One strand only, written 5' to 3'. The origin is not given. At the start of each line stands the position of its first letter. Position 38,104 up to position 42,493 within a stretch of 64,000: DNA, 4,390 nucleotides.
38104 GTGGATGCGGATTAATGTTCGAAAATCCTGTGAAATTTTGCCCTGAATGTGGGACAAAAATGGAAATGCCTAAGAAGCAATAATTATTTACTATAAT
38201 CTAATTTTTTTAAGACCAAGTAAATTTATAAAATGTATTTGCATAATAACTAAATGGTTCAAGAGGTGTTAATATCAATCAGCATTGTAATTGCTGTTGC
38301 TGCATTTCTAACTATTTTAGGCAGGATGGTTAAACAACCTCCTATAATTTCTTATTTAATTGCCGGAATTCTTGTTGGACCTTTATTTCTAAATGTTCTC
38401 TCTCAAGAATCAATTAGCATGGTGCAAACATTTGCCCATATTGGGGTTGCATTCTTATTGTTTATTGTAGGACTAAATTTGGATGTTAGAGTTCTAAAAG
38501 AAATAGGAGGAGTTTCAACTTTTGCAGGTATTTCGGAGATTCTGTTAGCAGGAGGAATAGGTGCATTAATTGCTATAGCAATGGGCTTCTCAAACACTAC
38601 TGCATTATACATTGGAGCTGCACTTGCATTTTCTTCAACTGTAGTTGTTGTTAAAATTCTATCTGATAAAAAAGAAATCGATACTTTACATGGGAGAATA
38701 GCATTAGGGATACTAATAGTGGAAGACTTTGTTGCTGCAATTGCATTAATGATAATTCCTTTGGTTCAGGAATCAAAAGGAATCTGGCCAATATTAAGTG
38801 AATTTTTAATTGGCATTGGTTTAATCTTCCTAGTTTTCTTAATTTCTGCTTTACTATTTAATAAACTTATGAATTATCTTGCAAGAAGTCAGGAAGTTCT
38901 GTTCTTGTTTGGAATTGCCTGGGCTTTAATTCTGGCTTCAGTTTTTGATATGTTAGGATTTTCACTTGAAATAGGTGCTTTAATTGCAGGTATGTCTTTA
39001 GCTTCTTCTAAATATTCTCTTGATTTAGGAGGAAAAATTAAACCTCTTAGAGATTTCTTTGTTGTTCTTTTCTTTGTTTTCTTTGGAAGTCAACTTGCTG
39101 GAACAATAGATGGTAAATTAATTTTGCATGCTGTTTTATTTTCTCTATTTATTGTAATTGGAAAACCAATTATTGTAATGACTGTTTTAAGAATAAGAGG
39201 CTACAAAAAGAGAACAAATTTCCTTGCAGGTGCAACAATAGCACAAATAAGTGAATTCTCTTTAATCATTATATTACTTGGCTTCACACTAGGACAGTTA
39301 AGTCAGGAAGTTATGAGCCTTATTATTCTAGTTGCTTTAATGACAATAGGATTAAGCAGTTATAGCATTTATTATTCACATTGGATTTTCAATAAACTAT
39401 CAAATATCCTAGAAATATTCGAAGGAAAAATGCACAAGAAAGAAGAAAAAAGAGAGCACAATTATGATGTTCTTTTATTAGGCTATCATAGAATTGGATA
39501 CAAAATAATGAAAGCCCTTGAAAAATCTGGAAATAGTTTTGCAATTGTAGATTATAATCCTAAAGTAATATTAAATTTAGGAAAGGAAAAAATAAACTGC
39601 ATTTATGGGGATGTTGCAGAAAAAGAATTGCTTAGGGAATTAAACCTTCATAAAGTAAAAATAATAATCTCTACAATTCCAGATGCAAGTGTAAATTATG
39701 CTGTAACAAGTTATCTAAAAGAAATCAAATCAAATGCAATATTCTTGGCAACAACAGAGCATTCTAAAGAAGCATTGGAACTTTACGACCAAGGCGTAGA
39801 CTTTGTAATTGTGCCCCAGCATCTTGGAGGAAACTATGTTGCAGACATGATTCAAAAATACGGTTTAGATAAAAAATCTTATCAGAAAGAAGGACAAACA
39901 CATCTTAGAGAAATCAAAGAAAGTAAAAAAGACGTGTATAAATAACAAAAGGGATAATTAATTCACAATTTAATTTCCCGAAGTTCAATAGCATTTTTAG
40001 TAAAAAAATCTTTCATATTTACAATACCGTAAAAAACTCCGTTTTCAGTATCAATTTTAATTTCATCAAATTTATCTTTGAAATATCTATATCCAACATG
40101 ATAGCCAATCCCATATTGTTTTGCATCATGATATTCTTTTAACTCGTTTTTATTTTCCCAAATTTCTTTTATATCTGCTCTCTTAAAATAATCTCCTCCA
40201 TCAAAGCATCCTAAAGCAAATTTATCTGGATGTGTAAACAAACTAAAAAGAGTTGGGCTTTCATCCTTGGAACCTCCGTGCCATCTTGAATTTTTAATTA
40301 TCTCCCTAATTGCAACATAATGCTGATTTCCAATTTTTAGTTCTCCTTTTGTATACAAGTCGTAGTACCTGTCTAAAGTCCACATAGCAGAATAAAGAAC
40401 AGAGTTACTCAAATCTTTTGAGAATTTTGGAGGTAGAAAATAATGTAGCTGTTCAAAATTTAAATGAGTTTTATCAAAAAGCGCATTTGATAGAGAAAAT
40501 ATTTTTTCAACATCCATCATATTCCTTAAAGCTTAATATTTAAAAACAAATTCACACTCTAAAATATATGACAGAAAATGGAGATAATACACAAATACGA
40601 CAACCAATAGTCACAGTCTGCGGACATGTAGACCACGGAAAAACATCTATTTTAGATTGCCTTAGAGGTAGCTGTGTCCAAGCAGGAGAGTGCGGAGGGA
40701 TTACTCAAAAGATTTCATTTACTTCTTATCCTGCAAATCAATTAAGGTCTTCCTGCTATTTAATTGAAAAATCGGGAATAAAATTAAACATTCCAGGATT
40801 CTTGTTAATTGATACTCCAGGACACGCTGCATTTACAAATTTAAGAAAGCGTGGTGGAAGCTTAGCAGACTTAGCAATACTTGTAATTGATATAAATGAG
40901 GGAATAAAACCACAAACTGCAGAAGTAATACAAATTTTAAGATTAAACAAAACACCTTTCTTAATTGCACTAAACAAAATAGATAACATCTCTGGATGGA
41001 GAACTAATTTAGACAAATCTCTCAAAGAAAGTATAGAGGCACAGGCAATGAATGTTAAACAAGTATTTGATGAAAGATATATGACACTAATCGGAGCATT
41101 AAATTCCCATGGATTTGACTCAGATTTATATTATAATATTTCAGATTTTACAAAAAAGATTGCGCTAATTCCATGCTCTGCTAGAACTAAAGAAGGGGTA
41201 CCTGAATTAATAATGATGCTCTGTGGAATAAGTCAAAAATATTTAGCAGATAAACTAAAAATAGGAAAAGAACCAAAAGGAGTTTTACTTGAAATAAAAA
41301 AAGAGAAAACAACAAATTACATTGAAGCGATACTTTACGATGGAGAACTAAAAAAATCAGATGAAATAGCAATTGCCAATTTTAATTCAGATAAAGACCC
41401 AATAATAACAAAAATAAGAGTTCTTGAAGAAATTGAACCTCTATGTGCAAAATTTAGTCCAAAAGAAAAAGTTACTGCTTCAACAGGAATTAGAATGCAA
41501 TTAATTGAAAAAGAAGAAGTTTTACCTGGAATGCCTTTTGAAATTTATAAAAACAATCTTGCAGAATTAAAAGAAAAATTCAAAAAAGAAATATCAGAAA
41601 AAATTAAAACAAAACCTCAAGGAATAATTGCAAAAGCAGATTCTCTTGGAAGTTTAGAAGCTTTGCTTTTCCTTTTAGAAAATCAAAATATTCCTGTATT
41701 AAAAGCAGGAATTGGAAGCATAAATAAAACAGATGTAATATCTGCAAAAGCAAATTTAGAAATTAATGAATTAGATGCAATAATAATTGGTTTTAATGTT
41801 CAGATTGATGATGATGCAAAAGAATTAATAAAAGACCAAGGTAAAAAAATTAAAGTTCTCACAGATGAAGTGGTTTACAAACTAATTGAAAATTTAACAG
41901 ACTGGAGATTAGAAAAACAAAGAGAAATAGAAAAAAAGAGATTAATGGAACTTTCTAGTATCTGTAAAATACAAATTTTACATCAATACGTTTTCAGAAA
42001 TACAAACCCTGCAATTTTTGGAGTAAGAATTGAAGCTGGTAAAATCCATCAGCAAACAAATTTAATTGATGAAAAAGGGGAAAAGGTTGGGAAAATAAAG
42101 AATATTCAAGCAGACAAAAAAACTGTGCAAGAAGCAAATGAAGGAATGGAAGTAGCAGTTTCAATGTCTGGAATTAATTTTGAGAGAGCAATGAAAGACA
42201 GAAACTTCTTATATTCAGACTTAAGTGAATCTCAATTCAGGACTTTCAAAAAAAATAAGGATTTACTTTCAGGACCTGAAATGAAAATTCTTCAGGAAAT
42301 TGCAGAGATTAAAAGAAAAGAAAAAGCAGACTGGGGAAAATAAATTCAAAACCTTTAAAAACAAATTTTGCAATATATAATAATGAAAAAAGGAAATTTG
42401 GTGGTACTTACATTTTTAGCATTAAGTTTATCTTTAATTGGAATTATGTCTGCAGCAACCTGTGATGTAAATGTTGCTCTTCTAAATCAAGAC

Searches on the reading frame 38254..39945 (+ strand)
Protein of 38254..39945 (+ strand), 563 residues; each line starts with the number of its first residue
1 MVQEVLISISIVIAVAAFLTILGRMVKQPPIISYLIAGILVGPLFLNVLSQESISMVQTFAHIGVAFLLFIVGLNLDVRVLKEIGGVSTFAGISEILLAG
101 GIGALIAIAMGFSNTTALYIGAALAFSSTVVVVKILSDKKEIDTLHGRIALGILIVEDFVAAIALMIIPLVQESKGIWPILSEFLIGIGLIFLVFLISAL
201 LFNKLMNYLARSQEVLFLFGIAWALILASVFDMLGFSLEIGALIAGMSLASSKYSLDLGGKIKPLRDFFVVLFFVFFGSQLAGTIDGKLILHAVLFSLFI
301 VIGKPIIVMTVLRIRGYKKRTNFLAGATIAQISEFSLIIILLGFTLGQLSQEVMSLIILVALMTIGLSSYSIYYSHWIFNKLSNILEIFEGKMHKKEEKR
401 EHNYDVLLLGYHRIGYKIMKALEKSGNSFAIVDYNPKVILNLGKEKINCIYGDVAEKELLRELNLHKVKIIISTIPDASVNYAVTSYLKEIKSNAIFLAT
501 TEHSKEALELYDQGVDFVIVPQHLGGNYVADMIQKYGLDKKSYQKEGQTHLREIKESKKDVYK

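Call 89: search_protein_families(library=pfam, proteins=[window:38254-39945:+], max_evalue=0.00001)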
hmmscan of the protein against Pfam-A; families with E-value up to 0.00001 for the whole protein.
window:38254-39945:+ (563 aa): 2 families
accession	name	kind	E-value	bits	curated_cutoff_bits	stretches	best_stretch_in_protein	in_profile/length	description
PF00999.27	Na_H_Exchanger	-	3e-54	184.8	26.2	1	14-368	2-365/375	Sodium/hydrogen exchanger, transmembrane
PF02254.24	TrkA_N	-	1.2e-19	71.1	23.8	1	406-521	1-116/116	TrkA-N domain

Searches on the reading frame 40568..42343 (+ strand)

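Call 89: search_protein_families(library=pfam, proteins=[window:40568-42343:+], max_evalue=0.00001)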
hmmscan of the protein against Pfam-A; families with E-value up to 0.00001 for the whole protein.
window:40568-42343:+ (591 aa): 5 families
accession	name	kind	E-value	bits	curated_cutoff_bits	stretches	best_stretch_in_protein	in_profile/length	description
PF00009.33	GTP_EFTU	-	3.1e-34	118.7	26.5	1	14-219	5-183/188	Elongation factor Tu GTP binding domain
PF14578.12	GTP_EFTU_D4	-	6.3e-21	74.5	23.8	1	467-549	4-86/86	Elongation factor Tu domain 4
PF11987.13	IF-2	-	3.9e-19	69.1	27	1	336-443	13-116/117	Translation-initiation factor 2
PF01926.29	MMR_HSR1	-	3.8e-09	37.1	21.9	1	15-137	2-113/113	50S ribosome-binding GTPase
PF03144.31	GTP_EFTU_D2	-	1.5e-07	32.2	30.3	0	484-541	4-66/73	Elongation factor Tu domain 2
